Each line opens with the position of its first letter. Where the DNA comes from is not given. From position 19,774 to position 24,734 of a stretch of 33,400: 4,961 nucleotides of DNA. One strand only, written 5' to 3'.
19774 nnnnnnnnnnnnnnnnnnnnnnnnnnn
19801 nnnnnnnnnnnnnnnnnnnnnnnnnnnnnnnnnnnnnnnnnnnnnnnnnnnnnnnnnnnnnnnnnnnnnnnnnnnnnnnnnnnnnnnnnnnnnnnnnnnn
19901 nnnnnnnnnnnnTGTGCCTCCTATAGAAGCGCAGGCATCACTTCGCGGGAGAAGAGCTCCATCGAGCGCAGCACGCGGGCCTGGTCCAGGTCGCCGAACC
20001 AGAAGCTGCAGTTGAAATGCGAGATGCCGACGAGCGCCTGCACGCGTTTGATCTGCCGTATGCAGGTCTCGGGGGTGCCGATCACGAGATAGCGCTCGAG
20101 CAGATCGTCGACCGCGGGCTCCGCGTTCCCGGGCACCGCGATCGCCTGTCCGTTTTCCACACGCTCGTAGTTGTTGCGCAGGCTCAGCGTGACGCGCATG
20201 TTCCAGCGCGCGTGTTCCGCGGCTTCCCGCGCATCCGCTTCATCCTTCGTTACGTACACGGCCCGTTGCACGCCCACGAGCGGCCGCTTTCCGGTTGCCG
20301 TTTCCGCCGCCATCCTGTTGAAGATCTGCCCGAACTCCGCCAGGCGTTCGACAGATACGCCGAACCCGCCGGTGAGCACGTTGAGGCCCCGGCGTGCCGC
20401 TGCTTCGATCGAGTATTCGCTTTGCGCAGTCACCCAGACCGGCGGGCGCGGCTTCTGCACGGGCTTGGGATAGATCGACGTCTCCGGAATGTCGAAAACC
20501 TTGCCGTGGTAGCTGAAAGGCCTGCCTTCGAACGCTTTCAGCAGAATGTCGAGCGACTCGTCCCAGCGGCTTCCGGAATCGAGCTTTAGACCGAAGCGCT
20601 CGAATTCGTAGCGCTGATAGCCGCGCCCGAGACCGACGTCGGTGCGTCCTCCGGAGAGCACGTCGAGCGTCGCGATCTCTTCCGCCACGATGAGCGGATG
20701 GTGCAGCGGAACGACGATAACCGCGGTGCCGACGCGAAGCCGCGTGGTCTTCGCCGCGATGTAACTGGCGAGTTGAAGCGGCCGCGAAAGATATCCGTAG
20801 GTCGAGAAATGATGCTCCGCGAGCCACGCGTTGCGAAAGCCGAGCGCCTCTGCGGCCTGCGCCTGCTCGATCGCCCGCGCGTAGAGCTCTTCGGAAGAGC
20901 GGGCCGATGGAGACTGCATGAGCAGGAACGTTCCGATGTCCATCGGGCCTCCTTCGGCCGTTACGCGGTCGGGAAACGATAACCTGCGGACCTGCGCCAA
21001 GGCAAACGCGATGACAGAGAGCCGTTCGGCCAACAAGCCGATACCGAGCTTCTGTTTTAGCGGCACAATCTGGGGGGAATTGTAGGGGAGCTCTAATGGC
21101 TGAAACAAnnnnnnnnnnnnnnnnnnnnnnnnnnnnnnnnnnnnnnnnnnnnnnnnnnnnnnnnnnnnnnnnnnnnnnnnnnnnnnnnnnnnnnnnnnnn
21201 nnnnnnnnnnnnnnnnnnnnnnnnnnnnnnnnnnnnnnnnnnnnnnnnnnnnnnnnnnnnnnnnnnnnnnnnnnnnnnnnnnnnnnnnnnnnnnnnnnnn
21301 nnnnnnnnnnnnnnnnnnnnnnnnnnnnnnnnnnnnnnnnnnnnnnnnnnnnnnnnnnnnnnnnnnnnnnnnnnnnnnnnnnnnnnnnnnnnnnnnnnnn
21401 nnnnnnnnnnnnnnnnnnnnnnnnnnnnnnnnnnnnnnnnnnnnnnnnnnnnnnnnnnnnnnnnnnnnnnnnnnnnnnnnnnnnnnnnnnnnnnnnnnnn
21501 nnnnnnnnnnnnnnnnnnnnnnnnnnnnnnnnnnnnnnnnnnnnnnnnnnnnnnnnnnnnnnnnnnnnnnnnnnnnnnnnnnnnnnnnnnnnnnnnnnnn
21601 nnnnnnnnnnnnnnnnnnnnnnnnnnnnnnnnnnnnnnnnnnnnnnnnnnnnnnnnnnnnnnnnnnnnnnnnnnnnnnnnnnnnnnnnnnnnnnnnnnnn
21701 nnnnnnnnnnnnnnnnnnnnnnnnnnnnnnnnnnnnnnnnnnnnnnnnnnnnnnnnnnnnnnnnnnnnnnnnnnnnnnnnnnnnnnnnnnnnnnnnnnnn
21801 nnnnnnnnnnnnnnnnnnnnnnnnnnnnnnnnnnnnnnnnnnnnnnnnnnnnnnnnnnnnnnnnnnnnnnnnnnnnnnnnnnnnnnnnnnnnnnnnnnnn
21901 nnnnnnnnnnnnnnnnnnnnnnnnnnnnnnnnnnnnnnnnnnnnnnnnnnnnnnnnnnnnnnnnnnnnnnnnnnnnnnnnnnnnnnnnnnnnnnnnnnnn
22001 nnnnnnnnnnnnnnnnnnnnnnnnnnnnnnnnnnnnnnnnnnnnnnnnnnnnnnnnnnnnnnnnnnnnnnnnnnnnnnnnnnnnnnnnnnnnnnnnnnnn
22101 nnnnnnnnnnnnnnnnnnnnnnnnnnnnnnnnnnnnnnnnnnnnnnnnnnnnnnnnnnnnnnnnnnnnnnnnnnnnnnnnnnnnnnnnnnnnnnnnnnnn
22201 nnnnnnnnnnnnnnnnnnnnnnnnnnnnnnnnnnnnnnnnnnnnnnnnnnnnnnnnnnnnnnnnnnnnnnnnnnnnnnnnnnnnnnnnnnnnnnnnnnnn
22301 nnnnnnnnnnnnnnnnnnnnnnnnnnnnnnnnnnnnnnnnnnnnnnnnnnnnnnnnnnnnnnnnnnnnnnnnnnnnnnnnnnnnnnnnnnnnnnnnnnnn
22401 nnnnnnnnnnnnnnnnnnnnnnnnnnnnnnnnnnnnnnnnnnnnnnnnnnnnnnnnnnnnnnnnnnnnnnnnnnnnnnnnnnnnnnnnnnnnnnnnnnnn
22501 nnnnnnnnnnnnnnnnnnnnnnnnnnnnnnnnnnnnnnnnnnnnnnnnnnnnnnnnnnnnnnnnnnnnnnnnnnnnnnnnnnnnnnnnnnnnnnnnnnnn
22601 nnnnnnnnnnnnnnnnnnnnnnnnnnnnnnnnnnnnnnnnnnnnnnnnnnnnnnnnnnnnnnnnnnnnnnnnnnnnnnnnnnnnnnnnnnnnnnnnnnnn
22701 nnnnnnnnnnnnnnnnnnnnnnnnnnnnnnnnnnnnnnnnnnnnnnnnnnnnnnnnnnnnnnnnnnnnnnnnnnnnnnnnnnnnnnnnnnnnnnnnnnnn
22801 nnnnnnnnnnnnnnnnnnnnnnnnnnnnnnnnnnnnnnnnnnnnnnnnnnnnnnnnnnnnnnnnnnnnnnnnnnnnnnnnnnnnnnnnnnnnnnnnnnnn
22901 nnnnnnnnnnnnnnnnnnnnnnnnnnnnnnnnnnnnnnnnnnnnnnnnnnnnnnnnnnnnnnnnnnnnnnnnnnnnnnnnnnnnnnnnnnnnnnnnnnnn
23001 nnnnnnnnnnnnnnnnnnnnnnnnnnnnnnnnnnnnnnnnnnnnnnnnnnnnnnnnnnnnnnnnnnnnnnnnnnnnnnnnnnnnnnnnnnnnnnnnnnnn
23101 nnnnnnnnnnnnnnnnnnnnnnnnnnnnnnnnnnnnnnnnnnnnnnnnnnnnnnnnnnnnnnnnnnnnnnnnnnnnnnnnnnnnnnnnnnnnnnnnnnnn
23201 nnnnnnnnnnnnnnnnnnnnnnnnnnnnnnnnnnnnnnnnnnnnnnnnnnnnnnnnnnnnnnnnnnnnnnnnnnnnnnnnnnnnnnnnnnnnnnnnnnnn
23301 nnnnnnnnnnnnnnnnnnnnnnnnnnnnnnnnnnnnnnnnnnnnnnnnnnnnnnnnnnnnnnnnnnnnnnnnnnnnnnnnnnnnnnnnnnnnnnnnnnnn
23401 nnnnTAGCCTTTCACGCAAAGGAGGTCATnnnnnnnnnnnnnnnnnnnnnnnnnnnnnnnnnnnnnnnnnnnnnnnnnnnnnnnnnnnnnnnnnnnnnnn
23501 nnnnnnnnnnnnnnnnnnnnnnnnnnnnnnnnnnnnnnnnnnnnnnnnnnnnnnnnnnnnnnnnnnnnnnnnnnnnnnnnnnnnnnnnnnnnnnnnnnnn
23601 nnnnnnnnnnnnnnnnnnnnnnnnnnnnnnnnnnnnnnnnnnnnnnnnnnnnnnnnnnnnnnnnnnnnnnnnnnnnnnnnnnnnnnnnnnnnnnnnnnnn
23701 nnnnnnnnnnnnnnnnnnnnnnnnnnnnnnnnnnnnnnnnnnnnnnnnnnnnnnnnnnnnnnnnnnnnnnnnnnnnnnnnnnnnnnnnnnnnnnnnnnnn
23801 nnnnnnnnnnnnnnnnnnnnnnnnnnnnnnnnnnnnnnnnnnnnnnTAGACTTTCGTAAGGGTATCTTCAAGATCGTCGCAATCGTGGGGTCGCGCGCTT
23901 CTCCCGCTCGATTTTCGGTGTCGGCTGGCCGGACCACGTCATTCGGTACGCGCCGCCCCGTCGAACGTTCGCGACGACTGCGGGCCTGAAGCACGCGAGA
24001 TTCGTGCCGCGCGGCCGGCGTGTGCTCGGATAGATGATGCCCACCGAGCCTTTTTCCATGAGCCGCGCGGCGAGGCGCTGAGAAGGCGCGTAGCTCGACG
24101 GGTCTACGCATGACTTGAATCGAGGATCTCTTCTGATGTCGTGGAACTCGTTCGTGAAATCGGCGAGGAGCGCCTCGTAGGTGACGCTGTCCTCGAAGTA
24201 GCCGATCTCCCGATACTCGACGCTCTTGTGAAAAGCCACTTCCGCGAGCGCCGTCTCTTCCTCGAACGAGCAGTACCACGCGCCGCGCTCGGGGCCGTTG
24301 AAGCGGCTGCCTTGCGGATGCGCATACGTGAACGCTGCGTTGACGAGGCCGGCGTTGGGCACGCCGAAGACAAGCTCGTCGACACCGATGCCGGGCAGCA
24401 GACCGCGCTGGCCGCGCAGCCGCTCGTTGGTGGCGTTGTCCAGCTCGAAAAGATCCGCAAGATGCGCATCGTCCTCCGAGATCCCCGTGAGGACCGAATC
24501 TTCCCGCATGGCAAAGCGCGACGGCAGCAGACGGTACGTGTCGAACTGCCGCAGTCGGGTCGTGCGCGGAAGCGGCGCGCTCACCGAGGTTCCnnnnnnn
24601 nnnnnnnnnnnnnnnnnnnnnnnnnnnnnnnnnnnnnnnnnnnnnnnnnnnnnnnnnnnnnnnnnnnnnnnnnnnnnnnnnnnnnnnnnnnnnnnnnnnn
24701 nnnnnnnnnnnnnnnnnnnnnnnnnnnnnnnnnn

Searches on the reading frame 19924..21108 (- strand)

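Call 9: search_protein_families(library=pfam, proteins=[window:19924-21108:-], max_evalue=0.00001)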
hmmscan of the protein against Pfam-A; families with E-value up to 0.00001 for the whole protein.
window:19924-21108:- (395 aa): 1 family
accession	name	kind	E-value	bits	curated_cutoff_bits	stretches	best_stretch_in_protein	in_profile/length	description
PF00296.26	Bac_luciferase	-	3.5e-69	234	27.9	1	56-359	1-310/314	Luciferase-like monooxygenase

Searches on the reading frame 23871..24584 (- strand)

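Call 80: search_protein_families(library=pfam, proteins=[window:23871-24584:-], max_evalue=0.00001)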
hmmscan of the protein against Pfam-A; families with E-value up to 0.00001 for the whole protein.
window:23871-24584:- (238 aa): 1 family
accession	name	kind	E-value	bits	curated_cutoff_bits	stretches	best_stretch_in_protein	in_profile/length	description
PF08808.17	RES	-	2.9e-32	112.3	23.2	1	81-217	11-156/157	RES domain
